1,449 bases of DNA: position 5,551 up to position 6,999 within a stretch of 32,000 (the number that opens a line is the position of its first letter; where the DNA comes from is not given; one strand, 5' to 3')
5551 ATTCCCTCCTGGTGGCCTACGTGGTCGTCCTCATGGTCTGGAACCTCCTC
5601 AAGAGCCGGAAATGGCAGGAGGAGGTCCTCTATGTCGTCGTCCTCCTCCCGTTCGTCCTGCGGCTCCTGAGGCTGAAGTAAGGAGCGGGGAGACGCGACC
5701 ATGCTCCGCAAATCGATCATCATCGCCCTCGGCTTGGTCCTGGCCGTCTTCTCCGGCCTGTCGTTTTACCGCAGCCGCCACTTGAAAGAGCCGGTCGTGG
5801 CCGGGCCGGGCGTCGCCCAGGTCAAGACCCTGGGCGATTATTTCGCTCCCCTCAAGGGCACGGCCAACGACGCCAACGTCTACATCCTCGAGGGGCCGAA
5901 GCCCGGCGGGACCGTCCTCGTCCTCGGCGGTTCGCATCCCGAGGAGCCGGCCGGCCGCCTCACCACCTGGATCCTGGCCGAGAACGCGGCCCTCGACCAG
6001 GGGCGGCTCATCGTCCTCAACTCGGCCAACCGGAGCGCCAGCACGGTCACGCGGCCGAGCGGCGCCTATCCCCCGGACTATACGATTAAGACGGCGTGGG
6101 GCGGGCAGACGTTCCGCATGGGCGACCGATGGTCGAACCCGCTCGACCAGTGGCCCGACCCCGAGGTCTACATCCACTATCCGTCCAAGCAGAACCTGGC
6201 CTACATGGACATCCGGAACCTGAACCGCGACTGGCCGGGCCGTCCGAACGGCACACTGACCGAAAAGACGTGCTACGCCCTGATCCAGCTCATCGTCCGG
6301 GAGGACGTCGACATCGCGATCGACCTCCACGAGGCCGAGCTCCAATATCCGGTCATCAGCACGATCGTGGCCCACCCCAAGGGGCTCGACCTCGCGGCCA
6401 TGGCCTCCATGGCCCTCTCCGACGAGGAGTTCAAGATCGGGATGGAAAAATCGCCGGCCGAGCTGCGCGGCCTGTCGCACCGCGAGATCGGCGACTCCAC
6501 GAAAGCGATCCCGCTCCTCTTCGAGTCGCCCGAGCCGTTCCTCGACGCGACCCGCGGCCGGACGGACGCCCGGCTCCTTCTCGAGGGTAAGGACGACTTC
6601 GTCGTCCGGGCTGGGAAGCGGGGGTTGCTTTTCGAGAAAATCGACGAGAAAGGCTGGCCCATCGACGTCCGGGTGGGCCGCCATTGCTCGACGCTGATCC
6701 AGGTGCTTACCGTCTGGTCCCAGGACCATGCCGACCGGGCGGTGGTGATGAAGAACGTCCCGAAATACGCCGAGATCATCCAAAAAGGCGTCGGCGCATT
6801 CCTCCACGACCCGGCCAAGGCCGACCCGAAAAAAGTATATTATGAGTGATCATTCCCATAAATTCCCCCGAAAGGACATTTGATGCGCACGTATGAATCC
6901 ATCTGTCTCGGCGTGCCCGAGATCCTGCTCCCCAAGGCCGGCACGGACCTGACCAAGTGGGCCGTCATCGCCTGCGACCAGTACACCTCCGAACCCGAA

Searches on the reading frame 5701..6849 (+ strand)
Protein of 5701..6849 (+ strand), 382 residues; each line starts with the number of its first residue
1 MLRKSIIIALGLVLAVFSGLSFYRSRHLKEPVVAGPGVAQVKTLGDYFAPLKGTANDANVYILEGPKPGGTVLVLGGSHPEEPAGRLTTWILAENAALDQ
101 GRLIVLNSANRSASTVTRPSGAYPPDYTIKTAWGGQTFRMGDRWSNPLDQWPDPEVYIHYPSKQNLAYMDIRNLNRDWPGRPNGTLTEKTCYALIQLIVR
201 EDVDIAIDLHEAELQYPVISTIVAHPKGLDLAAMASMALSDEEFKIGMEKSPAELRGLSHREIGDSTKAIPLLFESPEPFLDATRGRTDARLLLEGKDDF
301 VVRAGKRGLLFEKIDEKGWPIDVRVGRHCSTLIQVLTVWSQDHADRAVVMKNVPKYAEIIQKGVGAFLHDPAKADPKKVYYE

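Call 15: search_protein_families(library=pfam, proteins=[window:5701-6849:+], max_evalue=0.001)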
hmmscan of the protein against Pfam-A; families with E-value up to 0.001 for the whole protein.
window:5701-6849:+ (382 aa): 1 family
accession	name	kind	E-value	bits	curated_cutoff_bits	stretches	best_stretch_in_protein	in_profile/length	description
PF24827.1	AstE_AspA_cat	-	6.8e-05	22.9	25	1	168-253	55-147/192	Succinylglutamate desuccinylase/Aspartoacylase catalytic domain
